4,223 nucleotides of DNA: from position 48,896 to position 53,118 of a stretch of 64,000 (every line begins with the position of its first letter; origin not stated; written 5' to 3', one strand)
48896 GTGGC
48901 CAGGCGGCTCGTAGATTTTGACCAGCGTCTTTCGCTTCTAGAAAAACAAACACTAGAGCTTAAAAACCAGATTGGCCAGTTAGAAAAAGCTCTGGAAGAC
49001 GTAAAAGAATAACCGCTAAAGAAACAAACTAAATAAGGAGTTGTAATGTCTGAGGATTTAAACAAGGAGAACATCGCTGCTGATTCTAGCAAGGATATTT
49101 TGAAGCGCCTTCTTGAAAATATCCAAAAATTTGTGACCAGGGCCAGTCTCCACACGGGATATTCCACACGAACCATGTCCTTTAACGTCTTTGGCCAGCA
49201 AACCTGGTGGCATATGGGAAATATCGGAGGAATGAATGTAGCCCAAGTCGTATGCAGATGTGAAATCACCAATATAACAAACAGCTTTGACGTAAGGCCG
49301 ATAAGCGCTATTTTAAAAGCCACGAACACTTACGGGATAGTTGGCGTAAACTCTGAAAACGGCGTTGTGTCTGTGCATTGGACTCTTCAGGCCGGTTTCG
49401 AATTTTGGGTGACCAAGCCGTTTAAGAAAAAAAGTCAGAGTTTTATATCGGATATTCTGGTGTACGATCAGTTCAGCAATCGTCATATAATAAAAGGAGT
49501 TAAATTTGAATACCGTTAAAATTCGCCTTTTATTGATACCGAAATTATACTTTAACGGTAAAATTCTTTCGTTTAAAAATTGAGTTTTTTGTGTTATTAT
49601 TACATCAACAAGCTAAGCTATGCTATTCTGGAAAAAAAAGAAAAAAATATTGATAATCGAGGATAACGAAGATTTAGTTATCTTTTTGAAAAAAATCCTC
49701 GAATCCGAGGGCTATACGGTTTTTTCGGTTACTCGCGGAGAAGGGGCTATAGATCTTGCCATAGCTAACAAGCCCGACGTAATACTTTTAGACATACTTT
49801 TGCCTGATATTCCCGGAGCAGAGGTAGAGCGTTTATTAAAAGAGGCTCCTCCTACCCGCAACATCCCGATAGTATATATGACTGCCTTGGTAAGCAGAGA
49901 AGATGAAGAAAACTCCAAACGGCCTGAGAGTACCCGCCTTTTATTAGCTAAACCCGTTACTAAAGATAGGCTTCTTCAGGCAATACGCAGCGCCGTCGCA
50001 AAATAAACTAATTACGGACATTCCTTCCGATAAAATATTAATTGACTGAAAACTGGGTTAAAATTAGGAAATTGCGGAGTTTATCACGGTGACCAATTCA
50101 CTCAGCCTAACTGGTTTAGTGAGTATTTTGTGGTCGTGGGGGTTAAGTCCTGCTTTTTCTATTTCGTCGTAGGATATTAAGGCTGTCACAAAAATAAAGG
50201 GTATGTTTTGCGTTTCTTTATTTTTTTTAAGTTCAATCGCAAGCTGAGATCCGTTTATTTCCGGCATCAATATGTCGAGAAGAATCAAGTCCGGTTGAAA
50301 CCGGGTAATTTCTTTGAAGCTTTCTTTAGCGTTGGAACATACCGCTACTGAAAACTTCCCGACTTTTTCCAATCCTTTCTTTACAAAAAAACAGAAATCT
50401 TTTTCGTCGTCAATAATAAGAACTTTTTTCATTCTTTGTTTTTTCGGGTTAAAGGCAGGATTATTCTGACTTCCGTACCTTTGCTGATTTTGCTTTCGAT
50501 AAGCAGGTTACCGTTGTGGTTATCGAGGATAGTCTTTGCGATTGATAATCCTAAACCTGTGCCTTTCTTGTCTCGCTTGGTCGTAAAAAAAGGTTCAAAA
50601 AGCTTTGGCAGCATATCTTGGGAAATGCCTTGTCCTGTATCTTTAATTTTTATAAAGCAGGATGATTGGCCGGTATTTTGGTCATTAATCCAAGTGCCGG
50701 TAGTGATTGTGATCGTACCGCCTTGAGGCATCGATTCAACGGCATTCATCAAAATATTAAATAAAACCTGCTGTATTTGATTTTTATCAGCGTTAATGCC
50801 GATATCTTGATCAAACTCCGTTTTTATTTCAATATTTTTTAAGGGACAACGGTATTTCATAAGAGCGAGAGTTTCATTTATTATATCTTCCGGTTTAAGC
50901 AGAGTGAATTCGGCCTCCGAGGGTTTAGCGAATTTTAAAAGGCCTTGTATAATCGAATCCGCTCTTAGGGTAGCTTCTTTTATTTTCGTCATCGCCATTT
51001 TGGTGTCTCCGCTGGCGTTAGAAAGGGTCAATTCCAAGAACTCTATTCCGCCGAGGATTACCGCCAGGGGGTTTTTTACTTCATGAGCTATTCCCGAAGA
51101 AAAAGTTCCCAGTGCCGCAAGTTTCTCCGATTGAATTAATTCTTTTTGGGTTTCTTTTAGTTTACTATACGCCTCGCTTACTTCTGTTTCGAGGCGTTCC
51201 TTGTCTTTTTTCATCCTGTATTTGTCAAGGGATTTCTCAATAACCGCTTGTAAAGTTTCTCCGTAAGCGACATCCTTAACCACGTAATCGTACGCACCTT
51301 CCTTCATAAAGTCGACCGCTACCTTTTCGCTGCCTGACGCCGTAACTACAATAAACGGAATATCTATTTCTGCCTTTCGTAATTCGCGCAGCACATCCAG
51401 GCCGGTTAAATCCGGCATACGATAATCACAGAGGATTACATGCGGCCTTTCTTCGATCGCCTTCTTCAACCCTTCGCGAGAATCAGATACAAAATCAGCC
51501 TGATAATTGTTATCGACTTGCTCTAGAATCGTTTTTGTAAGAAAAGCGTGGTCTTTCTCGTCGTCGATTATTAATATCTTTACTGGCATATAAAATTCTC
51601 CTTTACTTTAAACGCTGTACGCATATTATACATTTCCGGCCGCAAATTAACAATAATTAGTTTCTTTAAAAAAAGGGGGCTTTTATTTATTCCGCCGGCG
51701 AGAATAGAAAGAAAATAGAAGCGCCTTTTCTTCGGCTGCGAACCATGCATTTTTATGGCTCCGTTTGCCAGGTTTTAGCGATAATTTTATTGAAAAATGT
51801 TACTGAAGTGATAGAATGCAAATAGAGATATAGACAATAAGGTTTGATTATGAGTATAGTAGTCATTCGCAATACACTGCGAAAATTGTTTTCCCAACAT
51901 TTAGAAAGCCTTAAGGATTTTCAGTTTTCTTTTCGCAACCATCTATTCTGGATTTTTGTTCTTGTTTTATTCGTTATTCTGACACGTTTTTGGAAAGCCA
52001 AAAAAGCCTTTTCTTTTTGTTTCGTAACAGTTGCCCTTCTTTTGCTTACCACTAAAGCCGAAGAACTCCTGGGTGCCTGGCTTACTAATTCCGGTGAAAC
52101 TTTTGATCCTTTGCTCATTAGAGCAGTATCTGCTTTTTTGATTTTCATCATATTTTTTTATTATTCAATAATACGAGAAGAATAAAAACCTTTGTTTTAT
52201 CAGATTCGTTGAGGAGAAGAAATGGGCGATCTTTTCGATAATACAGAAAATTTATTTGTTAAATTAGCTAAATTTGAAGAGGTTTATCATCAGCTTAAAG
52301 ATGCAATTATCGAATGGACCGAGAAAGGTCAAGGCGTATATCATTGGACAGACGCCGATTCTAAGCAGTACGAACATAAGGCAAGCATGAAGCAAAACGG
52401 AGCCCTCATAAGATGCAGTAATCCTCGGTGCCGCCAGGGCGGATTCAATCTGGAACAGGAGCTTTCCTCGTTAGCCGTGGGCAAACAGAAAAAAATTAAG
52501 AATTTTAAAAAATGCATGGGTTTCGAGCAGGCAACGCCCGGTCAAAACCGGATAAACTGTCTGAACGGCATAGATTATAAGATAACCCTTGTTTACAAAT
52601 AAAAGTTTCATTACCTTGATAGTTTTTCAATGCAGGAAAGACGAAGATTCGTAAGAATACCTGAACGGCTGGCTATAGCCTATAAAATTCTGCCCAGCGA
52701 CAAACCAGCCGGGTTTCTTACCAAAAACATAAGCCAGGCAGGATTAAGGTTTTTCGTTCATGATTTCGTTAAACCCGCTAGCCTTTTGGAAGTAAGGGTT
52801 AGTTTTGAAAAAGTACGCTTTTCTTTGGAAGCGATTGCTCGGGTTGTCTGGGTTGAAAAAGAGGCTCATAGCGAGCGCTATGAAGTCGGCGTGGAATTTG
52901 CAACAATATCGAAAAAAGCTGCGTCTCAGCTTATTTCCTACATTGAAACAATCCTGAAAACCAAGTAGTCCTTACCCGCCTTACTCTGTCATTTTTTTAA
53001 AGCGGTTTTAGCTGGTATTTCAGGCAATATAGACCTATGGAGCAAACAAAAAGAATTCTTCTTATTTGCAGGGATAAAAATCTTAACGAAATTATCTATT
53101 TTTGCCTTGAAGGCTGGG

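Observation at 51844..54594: Second PilZ operon ending in a receiver-degenerate-GGDEF-MshEN-like fusion protein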

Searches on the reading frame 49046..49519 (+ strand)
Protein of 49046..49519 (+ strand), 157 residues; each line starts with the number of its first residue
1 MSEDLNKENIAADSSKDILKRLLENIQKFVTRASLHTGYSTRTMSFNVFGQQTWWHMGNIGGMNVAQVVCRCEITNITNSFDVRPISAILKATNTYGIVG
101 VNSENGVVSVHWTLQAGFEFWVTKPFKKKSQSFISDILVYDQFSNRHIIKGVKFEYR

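Call 3: search_protein_families(library=pfam, proteins=[window:49046-49519:+], max_evalue=1)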
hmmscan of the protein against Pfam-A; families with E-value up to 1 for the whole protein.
window:49046-49519:+ (157 aa): 1 family
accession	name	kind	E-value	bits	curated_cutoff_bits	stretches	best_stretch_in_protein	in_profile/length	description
PF01884.23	PcrB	-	0.055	13.4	23.9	1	50-105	44-99/226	PcrB family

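Call 82: search_protein_families(library=pfam, proteins=[window:49046-49516:+], max_evalue=0.01)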
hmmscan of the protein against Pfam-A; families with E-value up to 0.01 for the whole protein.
window:49046-49516:+ (157 aa): 0 families

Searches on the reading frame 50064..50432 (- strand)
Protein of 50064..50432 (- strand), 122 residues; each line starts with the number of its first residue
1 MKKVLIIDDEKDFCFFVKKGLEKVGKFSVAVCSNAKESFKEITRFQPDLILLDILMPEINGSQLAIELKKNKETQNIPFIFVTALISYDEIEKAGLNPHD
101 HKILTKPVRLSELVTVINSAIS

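Call 3: search_protein_families(library=pfam, proteins=[window:50064-50432:-], max_evalue=1)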
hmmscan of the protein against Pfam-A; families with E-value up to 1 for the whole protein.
window:50064-50432:- (122 aa): 3 families
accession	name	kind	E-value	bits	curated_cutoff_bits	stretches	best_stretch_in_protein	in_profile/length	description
PF00072.30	Response_reg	-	4.7e-20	72.3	30.2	1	4-117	1-110/111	Response regulator receiver domain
PF24896.1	Receiver_CRE1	-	0.003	18.2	27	1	30-118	42-132/136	AHK4/CRE1/WOL first receiver domain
PF23194.1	NOMO_5th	-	0.13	13.1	27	1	8-51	37-76/89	NOMO fifth transthyretin-like domain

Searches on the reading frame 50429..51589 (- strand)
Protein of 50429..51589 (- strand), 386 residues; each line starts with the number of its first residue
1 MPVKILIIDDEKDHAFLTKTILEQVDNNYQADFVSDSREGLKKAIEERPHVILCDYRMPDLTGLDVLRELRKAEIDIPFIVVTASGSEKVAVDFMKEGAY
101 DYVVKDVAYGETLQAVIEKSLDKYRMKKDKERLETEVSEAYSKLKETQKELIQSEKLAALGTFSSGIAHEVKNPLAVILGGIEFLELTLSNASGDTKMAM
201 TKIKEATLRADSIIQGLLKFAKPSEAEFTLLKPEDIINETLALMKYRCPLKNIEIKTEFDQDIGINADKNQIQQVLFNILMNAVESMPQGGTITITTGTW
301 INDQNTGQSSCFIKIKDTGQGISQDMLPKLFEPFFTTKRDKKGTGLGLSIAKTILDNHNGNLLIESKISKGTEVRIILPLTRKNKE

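Call 3: search_protein_families(library=pfam, proteins=[window:50429-51589:-], max_evalue=1)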
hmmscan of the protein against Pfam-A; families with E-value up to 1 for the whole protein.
window:50429-51589:- (386 aa): 6 families
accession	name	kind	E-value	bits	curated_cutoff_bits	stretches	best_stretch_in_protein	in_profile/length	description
PF02518.31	HATPase_c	-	3.6e-26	92.2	26.4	1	268-381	2-110/111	Histidine kinase-, DNA gyrase B-, and HSP90-like ATPase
PF00072.30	Response_reg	-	4.9e-24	85.1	30.2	1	5-116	1-110/111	Response regulator receiver domain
PF00512.31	HisKA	-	7.9e-10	39.1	26.9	1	160-223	2-63/66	His Kinase A (phospho-acceptor) domain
PF14501.12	HATPase_c_5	-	5.1e-06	26.8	22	1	271-367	5-91/102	GHKL domain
PF10090.15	HPTransfase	-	0.017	15.3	22.9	1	274-298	34-58/123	Histidine phosphotransferase C-terminal domain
PF06490.17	FleQ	-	0.11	13.3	22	1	4-89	1-82/108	Flagellar regulatory protein FleQ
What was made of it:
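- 50429..51589 (-): Context: divergently transcribed hybrid histidine kinase (REC-HisKA-HATPase), followed by stand-alone receivers at 50064-50432(-) and 49620-50006(+). Pfam (call 3).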

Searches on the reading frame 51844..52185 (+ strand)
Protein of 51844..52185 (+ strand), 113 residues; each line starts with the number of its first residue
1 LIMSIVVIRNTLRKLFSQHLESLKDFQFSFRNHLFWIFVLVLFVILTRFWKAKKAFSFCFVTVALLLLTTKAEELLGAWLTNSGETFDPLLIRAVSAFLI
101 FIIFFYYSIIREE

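Call 3: search_protein_families(library=pfam, proteins=[window:51844-52185:+], max_evalue=1)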
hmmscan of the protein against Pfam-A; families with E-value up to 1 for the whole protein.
window:51844-52185:+ (113 aa): 1 family
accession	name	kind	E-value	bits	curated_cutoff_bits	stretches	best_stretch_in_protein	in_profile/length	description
PF02361.21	CbiQ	-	0.39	10.8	25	1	36-105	39-110/216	Cobalt transport protein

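Call 4: search_protein_families(library=ncbifam, proteins=[window:51844-52185:+], max_evalue=1)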
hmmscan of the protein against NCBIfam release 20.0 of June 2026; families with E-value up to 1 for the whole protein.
window:51844-52185:+ (113 aa): 1 family
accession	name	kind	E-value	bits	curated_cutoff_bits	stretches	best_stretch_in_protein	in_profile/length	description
NF041467.1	caps_synth_Cap8I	equivalog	0.066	12.2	770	1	7-62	105-160/463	type 8 capsular polysaccharide synthesis protein Cap8I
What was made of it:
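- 51844..52185 (+): Small membrane protein (113 aa as listed; probably 111 aa from the ATG at 51850), function unknown. No Pfam or NCBIfam family (calls 3, 4).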

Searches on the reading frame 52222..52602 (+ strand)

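Call 3: search_protein_families(library=pfam, proteins=[window:52222-52602:+], max_evalue=1)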
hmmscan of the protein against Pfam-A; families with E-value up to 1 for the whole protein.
window:52222-52602:+ (126 aa): 5 families
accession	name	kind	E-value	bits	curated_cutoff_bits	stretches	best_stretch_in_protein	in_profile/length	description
PF03971.19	IDH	-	0.028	13.3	25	1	1-74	65-138/734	Monomeric isocitrate dehydrogenase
PF21706.3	FCSD_central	-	0.066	13.8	27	1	6-62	56-111/116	Sulfide dehydrogenase [flavocytochrome c] flavoprotein chain, central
PF11948.15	DUF3465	-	0.08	13.3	25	1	30-61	91-121/124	Protein of unknown function (DUF3465)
PF19025.5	DUF5751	-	0.093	13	27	1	14-67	35-89/116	Family of unknown function (DUF5751)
PF03119.21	DNA_ligase_ZBD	-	0.17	12.3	25.8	1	54-70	9-25/27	NAD-dependent DNA ligase C4 zinc finger domain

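Call 4: search_protein_families(library=ncbifam, proteins=[window:52222-52602:+], max_evalue=1)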
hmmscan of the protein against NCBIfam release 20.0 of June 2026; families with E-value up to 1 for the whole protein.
window:52222-52602:+ (126 aa): 0 families

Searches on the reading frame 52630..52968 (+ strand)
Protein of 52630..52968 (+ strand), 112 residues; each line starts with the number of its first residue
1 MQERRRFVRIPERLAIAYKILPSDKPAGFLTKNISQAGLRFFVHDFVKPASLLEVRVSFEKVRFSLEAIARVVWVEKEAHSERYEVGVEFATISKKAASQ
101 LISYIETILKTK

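Call 3: search_protein_families(library=pfam, proteins=[window:52630-52968:+], max_evalue=1)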
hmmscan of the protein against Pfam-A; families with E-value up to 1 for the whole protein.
window:52630-52968:+ (112 aa): 1 family
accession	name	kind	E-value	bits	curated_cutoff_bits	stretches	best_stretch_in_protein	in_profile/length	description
PF07238.19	PilZ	-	2.1e-12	47.7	22.5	1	3-106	1-101/102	PilZ domain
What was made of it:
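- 52630..52968 (+): Stand-alone PilZ-domain protein with canonical c-di-GMP-binding motifs RRRFVR (RxxxR) and NISQAG ((D/N)xSxxG). Pfam PilZ 2.1e-12, 47.7 bits against a cut-off of 22.5 (call 3).
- On PilZ c-di-GMP receptor (gene at 52630-52968): Pfam 2.1e-12 (call 3).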

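Call 4: search_protein_families(library=ncbifam, proteins=[window:52630-52968:+], max_evalue=1)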
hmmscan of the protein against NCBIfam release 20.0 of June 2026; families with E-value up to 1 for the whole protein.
window:52630-52968:+ (112 aa): 1 family
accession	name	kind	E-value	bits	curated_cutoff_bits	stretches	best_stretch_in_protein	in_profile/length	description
TIGR02266.1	gmx_TIGR02266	paralog_domain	6.5e-06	26.2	68.7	1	31-105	21-95/96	TIGR02266 family protein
